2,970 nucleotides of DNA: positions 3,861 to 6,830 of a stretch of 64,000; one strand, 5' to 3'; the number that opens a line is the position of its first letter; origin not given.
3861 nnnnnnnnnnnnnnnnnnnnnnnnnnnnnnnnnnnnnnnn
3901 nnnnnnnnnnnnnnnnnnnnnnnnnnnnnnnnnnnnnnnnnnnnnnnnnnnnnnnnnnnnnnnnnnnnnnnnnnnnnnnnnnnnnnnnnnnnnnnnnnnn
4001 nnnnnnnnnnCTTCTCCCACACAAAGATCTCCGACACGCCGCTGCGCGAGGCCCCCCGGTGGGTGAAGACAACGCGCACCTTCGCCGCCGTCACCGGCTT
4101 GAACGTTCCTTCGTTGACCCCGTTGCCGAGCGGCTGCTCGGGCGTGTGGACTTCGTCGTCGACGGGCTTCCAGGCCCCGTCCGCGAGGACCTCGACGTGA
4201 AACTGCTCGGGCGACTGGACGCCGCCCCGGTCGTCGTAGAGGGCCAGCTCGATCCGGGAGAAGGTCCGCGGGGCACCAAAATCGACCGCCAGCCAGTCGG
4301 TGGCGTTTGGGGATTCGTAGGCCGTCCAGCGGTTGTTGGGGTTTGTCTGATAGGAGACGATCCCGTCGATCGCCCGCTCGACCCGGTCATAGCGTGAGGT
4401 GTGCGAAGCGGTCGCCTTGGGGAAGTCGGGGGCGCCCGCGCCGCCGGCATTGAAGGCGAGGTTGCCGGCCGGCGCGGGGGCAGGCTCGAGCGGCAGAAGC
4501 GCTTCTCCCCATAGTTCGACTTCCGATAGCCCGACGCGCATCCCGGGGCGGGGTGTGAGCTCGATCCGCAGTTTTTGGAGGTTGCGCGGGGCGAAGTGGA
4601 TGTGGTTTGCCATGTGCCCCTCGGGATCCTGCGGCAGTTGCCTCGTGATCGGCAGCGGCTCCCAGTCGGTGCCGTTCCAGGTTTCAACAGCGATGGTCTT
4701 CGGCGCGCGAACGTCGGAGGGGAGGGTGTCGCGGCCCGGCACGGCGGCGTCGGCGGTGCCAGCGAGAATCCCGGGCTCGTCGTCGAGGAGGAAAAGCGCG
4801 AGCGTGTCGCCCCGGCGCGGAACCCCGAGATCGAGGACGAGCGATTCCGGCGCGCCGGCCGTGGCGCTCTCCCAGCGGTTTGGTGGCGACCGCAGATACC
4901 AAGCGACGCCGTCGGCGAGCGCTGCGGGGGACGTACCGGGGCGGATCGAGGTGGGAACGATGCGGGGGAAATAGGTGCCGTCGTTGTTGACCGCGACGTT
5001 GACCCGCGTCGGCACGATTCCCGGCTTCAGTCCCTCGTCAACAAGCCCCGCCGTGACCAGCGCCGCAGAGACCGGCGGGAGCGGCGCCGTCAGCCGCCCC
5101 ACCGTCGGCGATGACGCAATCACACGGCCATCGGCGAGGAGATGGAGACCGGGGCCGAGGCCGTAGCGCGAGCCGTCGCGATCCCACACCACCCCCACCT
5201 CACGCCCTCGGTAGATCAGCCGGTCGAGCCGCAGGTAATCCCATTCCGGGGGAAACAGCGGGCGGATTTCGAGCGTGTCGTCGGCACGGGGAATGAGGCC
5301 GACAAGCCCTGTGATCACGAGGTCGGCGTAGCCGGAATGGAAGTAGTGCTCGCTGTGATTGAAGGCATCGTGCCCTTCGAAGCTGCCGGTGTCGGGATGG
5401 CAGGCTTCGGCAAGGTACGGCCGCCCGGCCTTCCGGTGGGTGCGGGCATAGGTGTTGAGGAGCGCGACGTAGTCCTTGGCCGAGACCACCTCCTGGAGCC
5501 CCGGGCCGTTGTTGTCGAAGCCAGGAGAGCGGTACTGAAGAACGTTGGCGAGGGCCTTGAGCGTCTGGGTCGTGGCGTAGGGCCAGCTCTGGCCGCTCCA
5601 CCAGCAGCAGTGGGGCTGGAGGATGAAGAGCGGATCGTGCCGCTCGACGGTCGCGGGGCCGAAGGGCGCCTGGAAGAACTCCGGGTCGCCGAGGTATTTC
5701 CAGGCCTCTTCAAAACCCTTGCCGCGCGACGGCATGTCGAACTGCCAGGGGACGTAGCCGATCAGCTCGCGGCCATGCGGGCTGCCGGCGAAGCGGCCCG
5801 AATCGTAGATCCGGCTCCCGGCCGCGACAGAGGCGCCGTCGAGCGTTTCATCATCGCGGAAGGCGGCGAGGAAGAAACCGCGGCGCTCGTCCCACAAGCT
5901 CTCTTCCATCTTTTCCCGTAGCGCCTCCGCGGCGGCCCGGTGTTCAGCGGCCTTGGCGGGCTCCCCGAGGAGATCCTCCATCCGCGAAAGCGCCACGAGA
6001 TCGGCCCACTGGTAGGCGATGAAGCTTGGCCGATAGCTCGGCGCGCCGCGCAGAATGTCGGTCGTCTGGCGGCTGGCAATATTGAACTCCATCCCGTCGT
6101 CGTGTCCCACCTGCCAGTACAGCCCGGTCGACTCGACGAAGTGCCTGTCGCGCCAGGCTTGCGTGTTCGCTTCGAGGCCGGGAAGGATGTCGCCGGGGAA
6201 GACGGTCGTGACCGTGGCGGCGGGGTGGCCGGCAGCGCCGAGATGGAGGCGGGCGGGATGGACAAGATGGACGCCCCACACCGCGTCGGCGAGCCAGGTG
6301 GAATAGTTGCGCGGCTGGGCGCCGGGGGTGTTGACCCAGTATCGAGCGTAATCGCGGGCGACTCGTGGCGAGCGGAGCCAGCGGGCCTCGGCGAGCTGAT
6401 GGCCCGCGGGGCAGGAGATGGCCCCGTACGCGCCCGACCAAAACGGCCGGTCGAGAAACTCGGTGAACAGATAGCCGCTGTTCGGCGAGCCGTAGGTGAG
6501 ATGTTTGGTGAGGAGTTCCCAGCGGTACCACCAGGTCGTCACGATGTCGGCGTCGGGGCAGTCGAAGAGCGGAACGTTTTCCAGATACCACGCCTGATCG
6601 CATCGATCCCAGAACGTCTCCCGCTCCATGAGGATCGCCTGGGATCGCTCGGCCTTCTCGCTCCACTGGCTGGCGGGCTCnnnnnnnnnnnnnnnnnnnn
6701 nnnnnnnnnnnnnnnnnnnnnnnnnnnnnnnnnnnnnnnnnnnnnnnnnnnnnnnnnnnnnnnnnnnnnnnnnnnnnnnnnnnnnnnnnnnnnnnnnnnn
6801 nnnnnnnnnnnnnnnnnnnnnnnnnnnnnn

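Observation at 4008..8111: MFS permease fused in one ORF to a glycoside hydrolase and two discoidin domains via a retained signal-peptide-like 13th helix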

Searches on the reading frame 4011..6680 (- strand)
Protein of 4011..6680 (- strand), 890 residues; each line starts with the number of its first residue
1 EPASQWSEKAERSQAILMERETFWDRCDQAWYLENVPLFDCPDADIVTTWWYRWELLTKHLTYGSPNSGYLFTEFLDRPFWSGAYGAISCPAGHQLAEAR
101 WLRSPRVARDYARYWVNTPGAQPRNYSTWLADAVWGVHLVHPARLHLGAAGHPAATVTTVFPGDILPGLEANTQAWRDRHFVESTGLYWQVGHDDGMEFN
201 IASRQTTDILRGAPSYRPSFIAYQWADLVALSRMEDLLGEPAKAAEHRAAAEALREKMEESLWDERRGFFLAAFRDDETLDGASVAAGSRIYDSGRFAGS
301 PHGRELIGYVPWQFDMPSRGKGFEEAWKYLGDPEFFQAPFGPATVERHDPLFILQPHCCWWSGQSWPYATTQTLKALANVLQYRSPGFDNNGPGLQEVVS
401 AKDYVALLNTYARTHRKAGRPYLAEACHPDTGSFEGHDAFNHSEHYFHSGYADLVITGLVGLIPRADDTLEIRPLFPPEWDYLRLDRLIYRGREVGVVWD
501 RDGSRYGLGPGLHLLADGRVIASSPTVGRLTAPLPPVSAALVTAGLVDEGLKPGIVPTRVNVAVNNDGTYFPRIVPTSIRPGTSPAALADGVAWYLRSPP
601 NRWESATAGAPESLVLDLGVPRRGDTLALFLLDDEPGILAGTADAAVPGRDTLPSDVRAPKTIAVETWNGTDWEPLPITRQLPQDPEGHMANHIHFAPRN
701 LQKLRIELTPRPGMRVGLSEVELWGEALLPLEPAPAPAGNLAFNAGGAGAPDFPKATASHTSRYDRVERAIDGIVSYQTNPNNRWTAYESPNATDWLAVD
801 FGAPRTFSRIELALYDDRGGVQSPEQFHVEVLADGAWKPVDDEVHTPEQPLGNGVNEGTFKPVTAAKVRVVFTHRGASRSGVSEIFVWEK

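Call 10: search_solved_structures(query=window:4011-6680:-, max_evalue=0.01, show_alignments=2)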
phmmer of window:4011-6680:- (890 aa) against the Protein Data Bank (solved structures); distinct sequences matched with E-value up to 0.01: 4.
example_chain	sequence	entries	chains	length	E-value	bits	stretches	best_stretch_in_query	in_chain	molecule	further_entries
5mqr_A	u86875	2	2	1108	1.1e-72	248.4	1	30-531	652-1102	Beta-L-arabinobiosidase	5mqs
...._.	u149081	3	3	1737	2.8e-25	91.4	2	751-889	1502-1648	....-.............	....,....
6m5a_A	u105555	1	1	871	9.3e-13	50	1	455-530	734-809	Beta-L-arabinobiosidase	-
4cua_A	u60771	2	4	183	0.00049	21.1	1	751-833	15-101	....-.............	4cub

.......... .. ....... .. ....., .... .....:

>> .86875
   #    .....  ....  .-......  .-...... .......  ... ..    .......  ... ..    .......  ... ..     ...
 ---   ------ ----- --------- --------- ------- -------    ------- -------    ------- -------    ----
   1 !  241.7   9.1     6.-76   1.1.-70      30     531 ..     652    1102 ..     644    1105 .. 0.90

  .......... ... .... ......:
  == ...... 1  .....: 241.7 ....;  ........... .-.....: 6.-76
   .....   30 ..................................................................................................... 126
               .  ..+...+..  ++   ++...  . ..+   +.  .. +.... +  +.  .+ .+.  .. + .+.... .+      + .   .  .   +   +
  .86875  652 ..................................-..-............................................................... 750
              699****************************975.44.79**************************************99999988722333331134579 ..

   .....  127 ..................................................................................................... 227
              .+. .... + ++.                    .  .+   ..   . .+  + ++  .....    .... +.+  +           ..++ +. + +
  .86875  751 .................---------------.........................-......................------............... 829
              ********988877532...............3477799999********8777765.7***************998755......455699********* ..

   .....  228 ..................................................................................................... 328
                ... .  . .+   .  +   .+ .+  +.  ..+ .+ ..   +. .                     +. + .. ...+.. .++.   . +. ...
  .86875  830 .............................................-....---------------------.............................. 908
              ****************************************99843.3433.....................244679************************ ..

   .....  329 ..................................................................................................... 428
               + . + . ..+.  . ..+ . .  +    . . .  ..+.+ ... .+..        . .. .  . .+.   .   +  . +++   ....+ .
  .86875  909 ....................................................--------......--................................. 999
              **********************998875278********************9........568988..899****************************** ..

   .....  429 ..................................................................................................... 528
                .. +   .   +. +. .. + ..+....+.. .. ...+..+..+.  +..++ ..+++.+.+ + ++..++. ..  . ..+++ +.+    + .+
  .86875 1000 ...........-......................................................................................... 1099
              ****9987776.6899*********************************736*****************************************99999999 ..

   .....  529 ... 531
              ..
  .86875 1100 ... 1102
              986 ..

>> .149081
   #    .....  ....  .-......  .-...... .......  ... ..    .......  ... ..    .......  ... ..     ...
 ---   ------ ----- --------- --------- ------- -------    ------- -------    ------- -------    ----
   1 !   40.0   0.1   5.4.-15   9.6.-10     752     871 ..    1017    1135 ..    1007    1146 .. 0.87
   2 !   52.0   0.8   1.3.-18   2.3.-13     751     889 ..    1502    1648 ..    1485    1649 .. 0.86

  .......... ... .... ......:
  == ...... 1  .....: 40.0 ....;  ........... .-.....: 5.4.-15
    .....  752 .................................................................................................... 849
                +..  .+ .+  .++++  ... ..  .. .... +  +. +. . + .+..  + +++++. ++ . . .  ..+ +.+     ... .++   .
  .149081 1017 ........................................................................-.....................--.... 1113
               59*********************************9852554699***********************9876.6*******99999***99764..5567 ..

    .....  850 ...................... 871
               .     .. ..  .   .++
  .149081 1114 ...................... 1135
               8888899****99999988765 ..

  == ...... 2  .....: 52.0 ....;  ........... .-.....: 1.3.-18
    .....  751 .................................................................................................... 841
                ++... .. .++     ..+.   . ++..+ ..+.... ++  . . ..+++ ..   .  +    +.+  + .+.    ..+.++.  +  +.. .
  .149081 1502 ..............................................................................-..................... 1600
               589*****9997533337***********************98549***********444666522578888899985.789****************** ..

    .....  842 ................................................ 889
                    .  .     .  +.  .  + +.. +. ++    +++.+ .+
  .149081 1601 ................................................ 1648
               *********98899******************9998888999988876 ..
